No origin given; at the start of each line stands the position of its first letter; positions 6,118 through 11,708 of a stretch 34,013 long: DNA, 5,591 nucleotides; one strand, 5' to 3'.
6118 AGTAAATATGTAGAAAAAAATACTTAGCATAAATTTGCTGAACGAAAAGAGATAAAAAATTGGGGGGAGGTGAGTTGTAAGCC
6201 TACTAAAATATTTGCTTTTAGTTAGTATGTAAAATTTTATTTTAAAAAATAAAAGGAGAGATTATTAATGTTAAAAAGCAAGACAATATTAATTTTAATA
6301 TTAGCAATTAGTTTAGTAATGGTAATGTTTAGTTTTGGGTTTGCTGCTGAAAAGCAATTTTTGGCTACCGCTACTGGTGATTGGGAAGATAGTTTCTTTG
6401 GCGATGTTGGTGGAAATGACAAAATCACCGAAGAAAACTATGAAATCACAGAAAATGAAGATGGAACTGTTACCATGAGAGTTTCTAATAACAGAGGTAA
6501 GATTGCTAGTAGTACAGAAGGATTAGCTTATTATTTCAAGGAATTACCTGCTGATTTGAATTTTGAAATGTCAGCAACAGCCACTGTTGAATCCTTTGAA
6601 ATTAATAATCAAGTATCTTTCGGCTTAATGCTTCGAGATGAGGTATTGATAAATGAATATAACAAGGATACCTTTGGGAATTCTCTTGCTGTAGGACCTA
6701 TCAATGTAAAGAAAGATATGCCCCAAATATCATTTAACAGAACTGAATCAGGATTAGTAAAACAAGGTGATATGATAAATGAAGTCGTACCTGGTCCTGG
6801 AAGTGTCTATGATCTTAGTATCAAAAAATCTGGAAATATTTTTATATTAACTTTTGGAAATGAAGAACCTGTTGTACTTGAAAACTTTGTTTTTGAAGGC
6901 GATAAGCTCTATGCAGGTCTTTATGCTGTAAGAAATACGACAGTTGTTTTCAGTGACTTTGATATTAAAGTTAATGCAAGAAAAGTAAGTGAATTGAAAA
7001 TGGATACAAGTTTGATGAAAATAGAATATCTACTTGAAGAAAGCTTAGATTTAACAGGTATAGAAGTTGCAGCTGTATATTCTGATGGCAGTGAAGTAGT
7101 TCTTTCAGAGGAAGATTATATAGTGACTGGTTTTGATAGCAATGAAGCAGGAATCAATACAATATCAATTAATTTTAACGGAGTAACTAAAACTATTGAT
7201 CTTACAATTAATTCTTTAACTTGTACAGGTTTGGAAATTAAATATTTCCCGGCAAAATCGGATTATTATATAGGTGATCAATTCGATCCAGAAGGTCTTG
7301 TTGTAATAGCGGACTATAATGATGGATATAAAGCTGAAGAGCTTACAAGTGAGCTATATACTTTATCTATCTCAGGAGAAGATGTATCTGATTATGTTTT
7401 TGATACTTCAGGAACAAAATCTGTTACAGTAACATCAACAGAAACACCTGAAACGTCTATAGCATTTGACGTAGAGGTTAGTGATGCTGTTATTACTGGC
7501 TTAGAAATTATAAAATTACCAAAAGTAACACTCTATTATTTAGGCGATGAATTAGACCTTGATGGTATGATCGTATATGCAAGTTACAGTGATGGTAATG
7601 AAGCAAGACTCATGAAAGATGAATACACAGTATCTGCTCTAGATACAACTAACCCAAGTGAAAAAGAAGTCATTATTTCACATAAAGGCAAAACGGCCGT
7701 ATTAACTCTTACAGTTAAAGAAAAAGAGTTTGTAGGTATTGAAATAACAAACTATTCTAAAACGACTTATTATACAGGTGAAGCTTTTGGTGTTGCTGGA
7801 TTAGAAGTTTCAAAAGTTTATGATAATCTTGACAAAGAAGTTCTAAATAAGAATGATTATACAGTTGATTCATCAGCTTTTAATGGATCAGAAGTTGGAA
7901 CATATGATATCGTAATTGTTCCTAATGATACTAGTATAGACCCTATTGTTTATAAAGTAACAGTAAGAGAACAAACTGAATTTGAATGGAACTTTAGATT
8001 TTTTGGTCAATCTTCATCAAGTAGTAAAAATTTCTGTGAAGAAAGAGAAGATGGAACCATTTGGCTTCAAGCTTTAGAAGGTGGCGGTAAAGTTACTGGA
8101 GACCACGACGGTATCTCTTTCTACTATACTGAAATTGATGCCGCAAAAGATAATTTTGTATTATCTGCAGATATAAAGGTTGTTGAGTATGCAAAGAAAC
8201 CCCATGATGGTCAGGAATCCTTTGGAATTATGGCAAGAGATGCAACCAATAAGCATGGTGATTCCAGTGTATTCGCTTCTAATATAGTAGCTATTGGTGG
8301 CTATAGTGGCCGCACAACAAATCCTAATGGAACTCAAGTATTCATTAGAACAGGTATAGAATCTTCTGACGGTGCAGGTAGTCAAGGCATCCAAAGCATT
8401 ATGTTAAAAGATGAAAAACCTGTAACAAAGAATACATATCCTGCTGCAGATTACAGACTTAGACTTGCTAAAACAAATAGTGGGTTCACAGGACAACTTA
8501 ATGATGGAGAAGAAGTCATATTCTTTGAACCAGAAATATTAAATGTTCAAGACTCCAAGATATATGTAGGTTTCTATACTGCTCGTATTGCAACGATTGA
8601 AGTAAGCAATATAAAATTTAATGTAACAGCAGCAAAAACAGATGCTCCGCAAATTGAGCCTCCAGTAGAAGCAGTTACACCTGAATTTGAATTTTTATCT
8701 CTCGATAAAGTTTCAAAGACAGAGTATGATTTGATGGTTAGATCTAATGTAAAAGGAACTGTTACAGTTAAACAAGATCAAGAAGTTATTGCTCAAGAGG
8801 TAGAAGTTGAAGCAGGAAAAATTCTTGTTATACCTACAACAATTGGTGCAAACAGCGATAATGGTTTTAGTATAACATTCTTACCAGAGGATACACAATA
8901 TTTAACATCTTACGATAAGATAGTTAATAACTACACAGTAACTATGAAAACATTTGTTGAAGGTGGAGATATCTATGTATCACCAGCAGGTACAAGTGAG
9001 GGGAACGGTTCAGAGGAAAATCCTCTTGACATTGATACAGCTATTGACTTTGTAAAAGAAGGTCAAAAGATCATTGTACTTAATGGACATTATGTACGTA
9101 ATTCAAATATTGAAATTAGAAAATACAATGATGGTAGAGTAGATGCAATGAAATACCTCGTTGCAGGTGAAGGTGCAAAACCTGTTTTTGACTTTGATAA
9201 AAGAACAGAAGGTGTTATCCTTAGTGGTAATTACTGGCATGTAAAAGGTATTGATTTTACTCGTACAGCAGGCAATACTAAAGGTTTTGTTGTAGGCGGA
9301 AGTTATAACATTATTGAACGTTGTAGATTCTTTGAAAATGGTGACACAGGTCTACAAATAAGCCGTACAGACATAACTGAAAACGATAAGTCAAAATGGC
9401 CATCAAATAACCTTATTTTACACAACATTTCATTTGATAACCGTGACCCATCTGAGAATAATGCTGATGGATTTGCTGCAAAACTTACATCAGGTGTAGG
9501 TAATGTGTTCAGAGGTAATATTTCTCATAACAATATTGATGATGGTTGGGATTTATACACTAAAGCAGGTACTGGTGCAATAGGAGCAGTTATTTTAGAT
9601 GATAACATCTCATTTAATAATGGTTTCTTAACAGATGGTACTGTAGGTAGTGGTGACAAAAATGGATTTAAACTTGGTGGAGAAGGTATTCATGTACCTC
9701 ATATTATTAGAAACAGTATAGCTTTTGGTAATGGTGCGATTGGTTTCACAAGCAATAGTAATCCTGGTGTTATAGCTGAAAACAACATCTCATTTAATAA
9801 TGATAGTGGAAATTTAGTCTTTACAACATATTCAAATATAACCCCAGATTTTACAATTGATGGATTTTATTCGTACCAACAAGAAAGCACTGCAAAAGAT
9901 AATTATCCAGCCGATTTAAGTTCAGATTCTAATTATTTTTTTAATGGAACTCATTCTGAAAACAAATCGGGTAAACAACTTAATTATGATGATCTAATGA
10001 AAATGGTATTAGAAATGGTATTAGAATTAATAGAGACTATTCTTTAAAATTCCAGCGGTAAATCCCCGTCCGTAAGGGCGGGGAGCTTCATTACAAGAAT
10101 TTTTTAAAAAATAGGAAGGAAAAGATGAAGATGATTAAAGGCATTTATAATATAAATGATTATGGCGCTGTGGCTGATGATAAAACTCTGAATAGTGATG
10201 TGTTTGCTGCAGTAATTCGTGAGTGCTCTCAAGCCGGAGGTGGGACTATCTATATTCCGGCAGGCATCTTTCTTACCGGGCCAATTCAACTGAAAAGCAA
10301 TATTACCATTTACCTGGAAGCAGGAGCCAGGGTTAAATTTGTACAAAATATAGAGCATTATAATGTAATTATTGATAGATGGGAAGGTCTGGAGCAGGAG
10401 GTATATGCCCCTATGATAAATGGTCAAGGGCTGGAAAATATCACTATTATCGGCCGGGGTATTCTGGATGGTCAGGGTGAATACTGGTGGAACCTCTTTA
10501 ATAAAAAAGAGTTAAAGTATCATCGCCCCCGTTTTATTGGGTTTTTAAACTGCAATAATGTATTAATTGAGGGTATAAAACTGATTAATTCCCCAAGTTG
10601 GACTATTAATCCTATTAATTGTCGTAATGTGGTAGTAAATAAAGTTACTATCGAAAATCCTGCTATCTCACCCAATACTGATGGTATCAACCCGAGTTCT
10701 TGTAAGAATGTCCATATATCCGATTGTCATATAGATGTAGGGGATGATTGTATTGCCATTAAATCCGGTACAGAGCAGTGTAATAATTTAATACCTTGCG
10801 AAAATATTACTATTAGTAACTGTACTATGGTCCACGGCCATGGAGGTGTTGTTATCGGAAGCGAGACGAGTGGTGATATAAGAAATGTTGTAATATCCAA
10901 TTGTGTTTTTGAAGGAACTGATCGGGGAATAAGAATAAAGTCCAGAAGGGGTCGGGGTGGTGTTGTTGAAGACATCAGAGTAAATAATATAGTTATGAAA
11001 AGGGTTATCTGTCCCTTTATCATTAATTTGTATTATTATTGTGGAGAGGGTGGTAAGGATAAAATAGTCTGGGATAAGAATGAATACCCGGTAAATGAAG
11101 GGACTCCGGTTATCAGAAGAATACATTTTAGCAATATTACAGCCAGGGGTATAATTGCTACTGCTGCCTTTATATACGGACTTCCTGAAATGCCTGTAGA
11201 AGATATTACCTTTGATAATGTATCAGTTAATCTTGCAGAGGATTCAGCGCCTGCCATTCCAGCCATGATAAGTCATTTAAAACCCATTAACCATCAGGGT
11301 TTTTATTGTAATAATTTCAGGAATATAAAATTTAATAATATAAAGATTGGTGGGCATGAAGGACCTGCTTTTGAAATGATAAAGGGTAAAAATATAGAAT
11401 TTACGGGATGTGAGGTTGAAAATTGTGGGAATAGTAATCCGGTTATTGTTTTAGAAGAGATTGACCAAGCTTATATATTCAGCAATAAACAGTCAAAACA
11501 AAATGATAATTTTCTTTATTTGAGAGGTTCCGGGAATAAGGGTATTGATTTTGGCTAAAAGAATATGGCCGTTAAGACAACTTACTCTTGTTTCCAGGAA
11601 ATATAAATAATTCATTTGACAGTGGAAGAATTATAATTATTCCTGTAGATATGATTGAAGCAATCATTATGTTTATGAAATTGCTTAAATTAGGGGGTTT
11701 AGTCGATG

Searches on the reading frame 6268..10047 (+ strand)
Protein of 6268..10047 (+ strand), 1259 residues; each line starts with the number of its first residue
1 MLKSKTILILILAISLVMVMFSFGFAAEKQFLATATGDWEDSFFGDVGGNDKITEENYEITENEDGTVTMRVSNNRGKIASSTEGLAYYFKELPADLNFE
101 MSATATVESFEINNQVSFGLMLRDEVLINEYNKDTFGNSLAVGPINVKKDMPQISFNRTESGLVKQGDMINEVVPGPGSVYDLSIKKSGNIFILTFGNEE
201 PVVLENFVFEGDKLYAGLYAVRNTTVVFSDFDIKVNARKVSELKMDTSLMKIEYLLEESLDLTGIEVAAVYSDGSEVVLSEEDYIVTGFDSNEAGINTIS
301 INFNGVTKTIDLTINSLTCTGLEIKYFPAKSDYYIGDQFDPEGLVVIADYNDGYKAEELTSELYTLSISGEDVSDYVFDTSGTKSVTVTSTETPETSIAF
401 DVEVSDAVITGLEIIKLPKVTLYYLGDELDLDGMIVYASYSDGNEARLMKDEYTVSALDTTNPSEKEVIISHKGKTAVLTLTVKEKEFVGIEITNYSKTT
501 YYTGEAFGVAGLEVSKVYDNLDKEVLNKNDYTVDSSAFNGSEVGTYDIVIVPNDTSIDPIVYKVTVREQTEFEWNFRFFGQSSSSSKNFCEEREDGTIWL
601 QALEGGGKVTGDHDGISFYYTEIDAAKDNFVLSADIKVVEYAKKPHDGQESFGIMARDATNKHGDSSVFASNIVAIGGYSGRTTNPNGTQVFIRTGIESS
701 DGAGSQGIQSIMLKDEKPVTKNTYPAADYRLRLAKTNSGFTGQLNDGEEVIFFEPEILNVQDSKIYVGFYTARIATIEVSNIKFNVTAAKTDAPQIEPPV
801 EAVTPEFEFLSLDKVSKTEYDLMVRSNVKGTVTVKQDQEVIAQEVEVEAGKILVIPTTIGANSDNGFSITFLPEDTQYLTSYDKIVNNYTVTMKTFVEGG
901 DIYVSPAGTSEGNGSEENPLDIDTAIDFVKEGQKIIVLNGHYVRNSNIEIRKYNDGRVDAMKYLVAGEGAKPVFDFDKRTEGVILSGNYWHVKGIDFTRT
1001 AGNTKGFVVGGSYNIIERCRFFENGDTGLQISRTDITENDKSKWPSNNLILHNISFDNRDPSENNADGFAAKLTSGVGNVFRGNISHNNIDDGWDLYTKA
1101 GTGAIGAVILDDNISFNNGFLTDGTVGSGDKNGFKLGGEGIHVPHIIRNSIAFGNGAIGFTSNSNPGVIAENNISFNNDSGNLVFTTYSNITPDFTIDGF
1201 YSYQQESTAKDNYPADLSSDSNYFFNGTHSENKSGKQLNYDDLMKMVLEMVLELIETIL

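Call 89: search_protein_families(library=pfam, proteins=[window:6268-10047:+], max_evalue=0.00001)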
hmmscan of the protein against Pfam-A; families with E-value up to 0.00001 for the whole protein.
window:6268-10047:+ (1259 aa): 1 family
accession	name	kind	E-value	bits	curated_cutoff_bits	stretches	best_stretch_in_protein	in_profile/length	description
PF07523.18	Big_3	-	2.1e-41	140.5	21.2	4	250-313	4-67/68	Bacterial Ig-like domain (group 3)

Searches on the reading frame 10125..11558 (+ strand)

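Call 89: search_protein_families(library=pfam, proteins=[window:10125-11558:+], max_evalue=0.00001)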
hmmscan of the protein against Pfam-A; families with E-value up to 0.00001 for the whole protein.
window:10125-11558:+ (477 aa): 2 families
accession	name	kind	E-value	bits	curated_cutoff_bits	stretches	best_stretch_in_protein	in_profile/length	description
PF00295.23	Glyco_hydro_28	-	9e-58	196.3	22.9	1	34-371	1-309/324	Glycosyl hydrolases family 28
PF12708.12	Pect-lyase_RHGA_epim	-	2.5e-11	44.2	27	1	8-63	2-59/213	Rhamnogalacturonase A/epimerase, pectate lyase-like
